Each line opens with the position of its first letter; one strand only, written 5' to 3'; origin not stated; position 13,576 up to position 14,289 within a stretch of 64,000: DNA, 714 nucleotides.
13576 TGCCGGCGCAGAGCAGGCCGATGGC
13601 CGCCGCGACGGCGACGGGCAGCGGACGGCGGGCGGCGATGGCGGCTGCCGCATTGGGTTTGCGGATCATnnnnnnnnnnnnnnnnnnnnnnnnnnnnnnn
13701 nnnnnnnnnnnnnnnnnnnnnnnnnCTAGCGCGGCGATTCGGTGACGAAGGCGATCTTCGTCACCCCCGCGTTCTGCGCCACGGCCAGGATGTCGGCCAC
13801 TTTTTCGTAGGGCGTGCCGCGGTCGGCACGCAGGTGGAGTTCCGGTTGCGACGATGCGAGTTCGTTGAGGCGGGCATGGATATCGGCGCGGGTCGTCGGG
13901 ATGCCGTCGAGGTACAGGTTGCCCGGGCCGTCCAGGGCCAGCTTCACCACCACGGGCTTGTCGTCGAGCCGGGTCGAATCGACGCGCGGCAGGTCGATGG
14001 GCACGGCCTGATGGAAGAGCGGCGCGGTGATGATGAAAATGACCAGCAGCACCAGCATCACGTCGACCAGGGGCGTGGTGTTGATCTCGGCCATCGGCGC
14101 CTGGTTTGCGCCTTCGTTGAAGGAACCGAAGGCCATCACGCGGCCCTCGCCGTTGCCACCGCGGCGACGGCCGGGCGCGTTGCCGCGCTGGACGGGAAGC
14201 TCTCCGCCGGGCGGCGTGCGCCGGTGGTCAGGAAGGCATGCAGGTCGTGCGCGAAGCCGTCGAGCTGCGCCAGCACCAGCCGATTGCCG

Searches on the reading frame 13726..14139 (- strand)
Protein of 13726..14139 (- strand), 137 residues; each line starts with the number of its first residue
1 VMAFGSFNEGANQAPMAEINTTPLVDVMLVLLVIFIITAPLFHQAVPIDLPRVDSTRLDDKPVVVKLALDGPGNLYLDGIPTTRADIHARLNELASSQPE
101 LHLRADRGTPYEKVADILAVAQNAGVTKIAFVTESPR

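Call 6: search_protein_families(library=pfam, proteins=[window:13726-14139:-], max_evalue=0.01)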
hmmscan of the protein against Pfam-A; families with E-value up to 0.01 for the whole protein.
window:13726-14139:- (137 aa): 1 family
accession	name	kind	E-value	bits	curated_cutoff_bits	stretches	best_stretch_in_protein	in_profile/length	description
PF02472.21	ExbD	-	2.2e-28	99.3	25.4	1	15-134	4-126/128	Biopolymer transport protein ExbD/TolR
